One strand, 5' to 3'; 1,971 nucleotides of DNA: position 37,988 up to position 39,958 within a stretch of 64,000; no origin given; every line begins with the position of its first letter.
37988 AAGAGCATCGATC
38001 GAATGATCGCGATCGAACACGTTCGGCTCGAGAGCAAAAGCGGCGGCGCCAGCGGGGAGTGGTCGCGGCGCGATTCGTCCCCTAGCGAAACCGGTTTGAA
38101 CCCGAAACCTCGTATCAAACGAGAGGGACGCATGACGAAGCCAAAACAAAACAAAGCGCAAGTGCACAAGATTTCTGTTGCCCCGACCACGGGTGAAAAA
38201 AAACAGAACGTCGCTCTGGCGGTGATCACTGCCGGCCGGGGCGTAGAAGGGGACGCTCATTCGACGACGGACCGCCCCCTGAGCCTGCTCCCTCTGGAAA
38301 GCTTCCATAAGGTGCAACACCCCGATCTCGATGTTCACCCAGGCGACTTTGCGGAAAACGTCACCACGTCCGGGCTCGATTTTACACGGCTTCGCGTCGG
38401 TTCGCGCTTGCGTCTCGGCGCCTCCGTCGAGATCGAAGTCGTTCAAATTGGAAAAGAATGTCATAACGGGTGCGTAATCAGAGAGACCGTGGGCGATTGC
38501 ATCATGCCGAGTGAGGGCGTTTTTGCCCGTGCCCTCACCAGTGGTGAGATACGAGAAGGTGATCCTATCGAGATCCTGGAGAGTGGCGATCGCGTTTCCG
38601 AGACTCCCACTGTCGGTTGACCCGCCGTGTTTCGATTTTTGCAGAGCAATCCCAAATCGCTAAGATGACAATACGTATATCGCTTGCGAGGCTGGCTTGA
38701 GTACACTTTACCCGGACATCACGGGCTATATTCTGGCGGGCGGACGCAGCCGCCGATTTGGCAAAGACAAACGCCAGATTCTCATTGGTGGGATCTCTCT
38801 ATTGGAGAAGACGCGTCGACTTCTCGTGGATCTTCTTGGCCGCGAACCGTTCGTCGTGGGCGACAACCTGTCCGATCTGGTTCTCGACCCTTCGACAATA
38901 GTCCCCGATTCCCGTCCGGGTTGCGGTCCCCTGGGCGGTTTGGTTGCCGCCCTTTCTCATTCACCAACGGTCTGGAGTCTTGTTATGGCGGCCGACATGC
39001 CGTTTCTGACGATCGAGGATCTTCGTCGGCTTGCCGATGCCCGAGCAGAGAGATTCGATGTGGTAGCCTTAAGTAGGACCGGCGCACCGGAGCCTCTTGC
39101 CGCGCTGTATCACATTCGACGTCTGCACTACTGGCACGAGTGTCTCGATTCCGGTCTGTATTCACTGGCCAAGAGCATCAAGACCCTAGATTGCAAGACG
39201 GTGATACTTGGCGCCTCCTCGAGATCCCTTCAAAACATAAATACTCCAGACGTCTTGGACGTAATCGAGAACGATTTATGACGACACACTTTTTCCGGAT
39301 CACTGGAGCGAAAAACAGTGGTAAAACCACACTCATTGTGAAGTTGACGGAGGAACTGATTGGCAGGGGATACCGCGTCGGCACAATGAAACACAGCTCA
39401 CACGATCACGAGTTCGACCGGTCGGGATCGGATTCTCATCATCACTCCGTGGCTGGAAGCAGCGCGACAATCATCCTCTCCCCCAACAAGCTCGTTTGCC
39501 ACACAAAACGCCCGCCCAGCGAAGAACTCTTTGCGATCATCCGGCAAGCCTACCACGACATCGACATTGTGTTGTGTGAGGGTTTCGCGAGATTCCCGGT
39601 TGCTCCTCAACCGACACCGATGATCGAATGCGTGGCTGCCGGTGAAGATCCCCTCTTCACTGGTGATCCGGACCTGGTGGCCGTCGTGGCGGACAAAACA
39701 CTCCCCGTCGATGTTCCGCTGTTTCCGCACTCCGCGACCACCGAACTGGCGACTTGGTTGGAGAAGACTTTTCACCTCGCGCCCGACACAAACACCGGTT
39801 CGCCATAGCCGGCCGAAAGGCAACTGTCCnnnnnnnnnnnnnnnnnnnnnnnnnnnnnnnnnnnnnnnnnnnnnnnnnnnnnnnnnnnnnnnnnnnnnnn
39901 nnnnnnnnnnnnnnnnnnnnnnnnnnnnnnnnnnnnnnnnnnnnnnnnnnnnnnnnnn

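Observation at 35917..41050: Moco operon with MoaC–MOSC fusion and a eukaryote-type MOT1 molybdate transporter; together with the NifS fusion this forms a 'split MOCOS' arrangement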

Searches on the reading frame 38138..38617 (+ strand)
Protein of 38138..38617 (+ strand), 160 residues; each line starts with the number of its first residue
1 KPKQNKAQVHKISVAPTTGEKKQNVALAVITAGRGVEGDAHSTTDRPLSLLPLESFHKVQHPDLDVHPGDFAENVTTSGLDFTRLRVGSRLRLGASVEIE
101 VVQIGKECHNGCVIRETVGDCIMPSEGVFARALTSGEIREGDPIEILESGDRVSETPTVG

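Call 36: search_solved_structures(query=window:38138-38617:+, max_evalue=1, show_alignments=3)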
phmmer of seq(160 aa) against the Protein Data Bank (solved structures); distinct sequences matched with E-value up to 1: 0.

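Call 42: search_solved_structures(query=A2, max_evalue=10, show_alignments=3)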
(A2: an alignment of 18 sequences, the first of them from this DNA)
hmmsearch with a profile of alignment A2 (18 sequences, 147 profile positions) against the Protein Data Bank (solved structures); distinct sequences matched with E-value up to 10: 5.
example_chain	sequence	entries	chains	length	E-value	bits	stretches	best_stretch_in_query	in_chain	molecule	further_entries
5yhh_A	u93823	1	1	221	0.00026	24.2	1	16-146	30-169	Uncharacterized conserved protein YiiM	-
5yhi_A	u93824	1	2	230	0.015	18.5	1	15-108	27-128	Protein YiiM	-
1o65_A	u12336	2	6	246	0.018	18.2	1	15-108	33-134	Hypothetical protein yiiM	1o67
1oru_A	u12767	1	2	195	0.12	15.6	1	42-91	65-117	yuaD protein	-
2p51_A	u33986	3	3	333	0.12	15.5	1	9-82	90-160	SPCC18.06c protein | CCR4-Not complex subunit Caf1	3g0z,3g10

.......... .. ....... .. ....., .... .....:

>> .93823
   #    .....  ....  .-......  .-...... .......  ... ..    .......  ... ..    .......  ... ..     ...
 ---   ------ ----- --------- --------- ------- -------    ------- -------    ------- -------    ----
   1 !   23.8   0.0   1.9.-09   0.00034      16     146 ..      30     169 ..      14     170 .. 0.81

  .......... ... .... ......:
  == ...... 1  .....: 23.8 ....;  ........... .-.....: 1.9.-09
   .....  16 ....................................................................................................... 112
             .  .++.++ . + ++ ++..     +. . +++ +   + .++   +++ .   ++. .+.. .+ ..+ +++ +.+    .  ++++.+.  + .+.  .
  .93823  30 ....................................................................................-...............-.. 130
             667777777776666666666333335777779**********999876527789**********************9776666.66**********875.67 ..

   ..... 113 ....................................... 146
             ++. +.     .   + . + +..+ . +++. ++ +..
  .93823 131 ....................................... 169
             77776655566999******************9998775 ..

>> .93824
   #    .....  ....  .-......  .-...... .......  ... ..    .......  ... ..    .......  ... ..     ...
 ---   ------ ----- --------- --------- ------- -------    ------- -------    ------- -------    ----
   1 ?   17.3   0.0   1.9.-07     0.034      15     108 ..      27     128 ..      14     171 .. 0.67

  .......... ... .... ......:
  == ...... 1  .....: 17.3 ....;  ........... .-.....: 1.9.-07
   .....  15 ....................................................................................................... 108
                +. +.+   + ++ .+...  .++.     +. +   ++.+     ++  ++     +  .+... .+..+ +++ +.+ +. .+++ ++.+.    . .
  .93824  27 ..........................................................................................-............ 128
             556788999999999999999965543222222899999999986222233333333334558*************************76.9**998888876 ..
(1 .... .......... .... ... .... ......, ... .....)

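Call 43: search_protein_families(library=pfam, alignment_id=A2, max_evalue=0.01)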
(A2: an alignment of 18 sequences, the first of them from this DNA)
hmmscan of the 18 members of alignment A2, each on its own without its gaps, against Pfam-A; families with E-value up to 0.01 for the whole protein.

A. member 1, seq(158 aa): 1 family
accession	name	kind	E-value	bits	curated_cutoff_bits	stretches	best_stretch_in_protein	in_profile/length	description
PF03473.23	MOSC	-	3.5e-10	40.4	22.7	1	36-143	2-120/120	MOSC domain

B. families by the number of members that match (of 18 scanned): 1 family
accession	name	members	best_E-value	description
PF03473.23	MOSC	18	1.1e-17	MOSC domain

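Call 65: predict_structure(alignment_id=A5)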
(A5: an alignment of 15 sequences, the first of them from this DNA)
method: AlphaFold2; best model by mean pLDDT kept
length: 158 residues; sequences in the alignment: 15
mean_pLDDT: 90.8   pTM: 0.84
mean pLDDT of the five models: 90.8, 89.6, 89.4, 88.9, 87.2
residues with pLDDT >= 90: 113; 70-90: 36; 50-70: 9; < 50: 0
segments of 3 or more residues with pLDDT < 50: none
pLDDT, mean of each block of 10 residues (from residue 1): 86 93 97 93 89 90 92 96 95 97 86 89 95 98 87 65
secondary structure, 60 per line:
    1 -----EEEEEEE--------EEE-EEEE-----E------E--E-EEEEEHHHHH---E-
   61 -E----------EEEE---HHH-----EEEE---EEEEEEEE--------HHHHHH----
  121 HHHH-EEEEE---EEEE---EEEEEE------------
elements in order: E6-12 E21-23 E25-28 E46-50 H51-55 E73-76 E88-91 E95-102 H111-116 H121-124 E126-130 E134-137 E141-146

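Call 67: fold_search(model_id=the predicted structure, library=pdb)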
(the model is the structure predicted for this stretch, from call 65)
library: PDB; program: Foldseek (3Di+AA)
matches with E <= 10: 529; with E <= 0.001: 13
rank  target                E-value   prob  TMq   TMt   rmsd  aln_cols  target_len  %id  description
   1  5yhh                  6.1e-07  1.00  0.67  0.55   4.2       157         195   24  Crystal structure of YiiM from Geobacillus stearothermophilus (released 2018-03-07)
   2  1oru_A                1.8e-06  1.00  0.73  0.64   3.7       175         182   19  Crystal Structure of APC1665, YUAD protein from Bacillus subtilis (released 2003-09-23)
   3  1o67_B                2.8e-06  1.00  0.65  0.49   4.0       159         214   21  Crystal structure of an hypothetical protein (released 2003-11-11)
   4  1o65_C                4.0e-06  1.00  0.63  0.48   4.2       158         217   21  Crystal structure of an hypothetical protein (released 2003-11-11)
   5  1o65_A                5.1e-06  1.00  0.66  0.50   3.7       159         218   21  Crystal structure of an hypothetical protein (released 2003-11-11)
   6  1o67_A                5.7e-06  1.00  0.64  0.48   4.0       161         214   21  Crystal structure of an hypothetical protein (released 2003-11-11)
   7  5yhi_B                7.2e-06  1.00  0.60  0.49   4.2       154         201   21  Crystal structure of YiiM from Escherichia coli (released 2018-03-07)
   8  1o67_C                8.1e-06  1.00  0.64  0.49   4.1       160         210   21  Crystal structure of an hypothetical protein (released 2003-11-11)
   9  5yhi_A                8.1e-06  1.00  0.61  0.49   4.2       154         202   21  Crystal structure of YiiM from Escherichia coli (released 2018-03-07)
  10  1o65_B                1.7e-05  1.00  0.64  0.48   4.2       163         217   21  Crystal structure of an hypothetical protein (released 2003-11-11)
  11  29aj                  1.4e-04  1.00  0.49  0.19   6.6       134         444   19  Crystal Structure of the human mARC1 M187K variant (released 2026-03-18)
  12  7p41                  1.9e-04  1.00  0.50  0.20   4.3       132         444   18  Crystal Structure of human mARC1 A165T Variant (released 2021-08-18)
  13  6fw2                  6.6e-04  1.00  0.48  0.19   6.8       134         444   19  Crystal Structure of human mARC1 (released 2018-10-31)
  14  1e0t_A                6.5e-03  1.00  0.44  0.16   5.5       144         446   11  R292D mutant of E. coli pyruvate kinase (released 2000-04-11)
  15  3t05_A                6.9e-03  1.00  0.45  0.13   6.1       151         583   13  Crystal structure of S. aureus Pyruvate Kinase (released 2011-10-26)
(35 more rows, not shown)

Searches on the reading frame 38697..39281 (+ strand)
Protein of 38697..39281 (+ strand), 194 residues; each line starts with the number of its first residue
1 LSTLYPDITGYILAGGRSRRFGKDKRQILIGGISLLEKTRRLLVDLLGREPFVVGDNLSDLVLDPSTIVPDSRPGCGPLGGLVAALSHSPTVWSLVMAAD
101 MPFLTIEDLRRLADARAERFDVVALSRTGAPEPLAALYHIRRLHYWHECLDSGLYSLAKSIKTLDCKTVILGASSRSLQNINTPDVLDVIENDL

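Call 3: search_protein_families(library=pfam, proteins=[window:38697-39281:+], max_evalue=0.01)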
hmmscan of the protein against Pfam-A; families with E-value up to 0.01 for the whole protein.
window:38697-39281:+ (194 aa): 1 family
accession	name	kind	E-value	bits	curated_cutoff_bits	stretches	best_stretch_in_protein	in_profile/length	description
PF12804.13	NTP_transf_3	-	5.4e-28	98.6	27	1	10-159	1-155/160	MobA-like NTP transferase domain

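Call 10: search_protein_families(library=ncbifam, proteins=[window:38697-39281:+], max_evalue=0.001)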
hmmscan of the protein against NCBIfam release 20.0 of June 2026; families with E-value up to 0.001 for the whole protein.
window:38697-39281:+ (194 aa): 11 families
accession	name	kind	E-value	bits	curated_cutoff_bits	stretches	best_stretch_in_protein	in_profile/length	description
NF001457.0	PRK00317.1-3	equivalog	8.8e-24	84.1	164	1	9-193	3-196/200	molybdenum cofactor guanylyltransferase MobA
NF011056.0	PRK14489.1-1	equivalog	4.3e-23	82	379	1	7-192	5-194/363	bifunctional molybdenum cofactor guanylyltransferase MobA/molybdopterin-guanine dinucleotide biosynthesis adaptor protein MobB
TIGR02665.1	molyb_mobA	equivalog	2.3e-20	73.4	151.85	1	8-187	1-185/186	molybdenum cofactor guanylyltransferase MobA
NF002741.0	PRK02726.1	equivalog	4.5e-19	68.9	179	1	6-192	6-196/200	molybdenum cofactor guanylyltransferase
NF011059.0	PRK14490.1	equivalog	5.1e-18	65.4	354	1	8-188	181-363/374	bifunctional molybdenum cofactor guanylyltransferase MobA/molybdopterin-guanine dinucleotide biosynthesis adaptor protein MobB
NF001855.0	PRK00576.1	equivalog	4.2e-16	59.1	205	1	8-190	7-192/197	molybdenum cofactor guanylyltransferase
NF011070.0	PRK14500.1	equivalog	6.9e-16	58.4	606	1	8-190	167-351/358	putative bifunctional molybdopterin-guanine dinucleotide biosynthesis protein MoaC/MobA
NF001837.0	PRK00560.1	equivalog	1.2e-09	38.2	182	1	7-185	8-182/196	molybdenum cofactor guanylyltransferase MobA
NF011058.0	PRK14489.1-3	exception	9.1e-09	34.3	820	1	8-142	9-151/382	molybdenum cofactor guanylyltransferase MobA, DUF3305 domain-containing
TIGR03310.1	matur_MocA_YgfJ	equivalog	5.7e-07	29.7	186.45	1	12-122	4-121/188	molybdenum cofactor cytidylyltransferase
TIGR03202.1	pucB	equivalog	5.1e-06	26.3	235.05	0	95-135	101-142/192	xanthine dehydrogenase accessory protein PucB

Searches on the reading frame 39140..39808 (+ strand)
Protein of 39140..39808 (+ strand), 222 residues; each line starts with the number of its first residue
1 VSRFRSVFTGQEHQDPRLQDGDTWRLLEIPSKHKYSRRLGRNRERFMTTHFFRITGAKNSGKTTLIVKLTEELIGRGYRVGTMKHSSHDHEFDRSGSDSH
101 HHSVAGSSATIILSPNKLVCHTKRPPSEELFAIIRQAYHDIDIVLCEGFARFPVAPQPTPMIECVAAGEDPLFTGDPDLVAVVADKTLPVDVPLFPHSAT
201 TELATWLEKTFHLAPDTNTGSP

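Call 3: search_protein_families(library=pfam, proteins=[window:39140-39808:+], max_evalue=0.01)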
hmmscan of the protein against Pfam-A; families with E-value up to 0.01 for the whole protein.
window:39140-39808:+ (222 aa): 4 families
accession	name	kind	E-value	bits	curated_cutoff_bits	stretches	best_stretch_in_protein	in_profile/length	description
PF03205.20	MobB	-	5e-28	98.1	26.6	1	53-185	3-133/133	Molybdopterin guanine dinucleotide synthesis protein B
PF03308.22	MeaB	-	0.0033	16.9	23.1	1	47-82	31-66/273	Methylmalonyl Co-A mutase-associated GTPase MeaB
PF20720.3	nSTAND3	-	0.0056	16.8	27.2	1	46-85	14-52/155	Novel STAND NTPase 3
PF03266.21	NTPase_1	-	0.0065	16.8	23.9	1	54-83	4-33/168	NTPase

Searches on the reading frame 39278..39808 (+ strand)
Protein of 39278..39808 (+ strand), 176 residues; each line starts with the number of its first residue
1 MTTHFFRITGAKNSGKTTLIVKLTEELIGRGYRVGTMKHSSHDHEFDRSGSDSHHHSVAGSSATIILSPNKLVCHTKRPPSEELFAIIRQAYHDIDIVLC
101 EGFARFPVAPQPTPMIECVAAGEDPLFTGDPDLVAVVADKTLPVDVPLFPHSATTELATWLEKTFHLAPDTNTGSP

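Call 10: search_protein_families(library=ncbifam, proteins=[window:39278-39808:+], max_evalue=0.001)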
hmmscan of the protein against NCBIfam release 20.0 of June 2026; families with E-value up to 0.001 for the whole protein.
window:39278-39808:+ (176 aa): 12 families
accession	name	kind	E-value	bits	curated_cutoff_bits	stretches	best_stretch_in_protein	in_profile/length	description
NF011056.0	PRK14489.1-1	equivalog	8.4e-33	114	379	1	6-165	206-354/363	bifunctional molybdenum cofactor guanylyltransferase MobA/molybdopterin-guanine dinucleotide biosynthesis adaptor protein MobB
TIGR00176.1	mobB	equivalog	3.4e-28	98.6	76.2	1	6-162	2-153/155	molybdopterin-guanine dinucleotide biosynthesis protein B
NF011066.0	PRK14495.1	equivalog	5.7e-23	81.6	596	1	6-161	4-156/452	putative molybdopterin-guanine dinucleotide biosynthesis protein MobB/unknown domain fusion protein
NF011060.0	PRK14491.1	equivalog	2.6e-18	65.8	532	1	9-157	17-166/598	bifunctional molybdopterin-guanine dinucleotide biosynthesis adaptor protein MobB/molybdopterin molybdotransferase MoeA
NF008021.0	PRK10751.1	equivalog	5e-16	59.2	204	1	11-161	14-165/174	molybdopterin-guanine dinucleotide biosynthesis protein MobB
NF011057.0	PRK14489.1-2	subfamily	7.1e-16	58.4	541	1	4-109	203-310/363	bifunctional molybdenum cofactor guanylyltransferase MobA/molybdopterin-guanine dinucleotide biosynthesis adaptor protein MobB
NF011059.0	PRK14490.1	equivalog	1e-15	57.8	354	1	8-108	16-112/374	bifunctional molybdenum cofactor guanylyltransferase MobA/molybdopterin-guanine dinucleotide biosynthesis adaptor protein MobB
NF011063.0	PRK14494.1-2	equivalog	6.8e-13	48.9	258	1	7-110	5-105/227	putative molybdopterin-guanine dinucleotide biosynthesis protein MobB/FeS domain-containing protein protein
NF011062.0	PRK14494.1-1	equivalog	1.8e-11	44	323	1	8-104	6-94/231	putative molybdopterin-guanine dinucleotide biosynthesis protein MobB/FeS domain-containing protein protein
NF011061.0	PRK14493.1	equivalog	2.9e-07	30.3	215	1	7-106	5-99/274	molybdopterin synthase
NF011064.0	PRK14494.1-3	equivalog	7.9e-07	28.7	418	1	8-106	6-96/244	putative molybdopterin-guanine dinucleotide biosynthesis protein MobB/FeS domain-containing protein protein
NF011065.0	PRK14494.1-4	equivalog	1e-06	28.3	287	1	7-165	14-161/244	putative molybdopterin-guanine dinucleotide biosynthesis protein MobB/FeS domain-containing protein protein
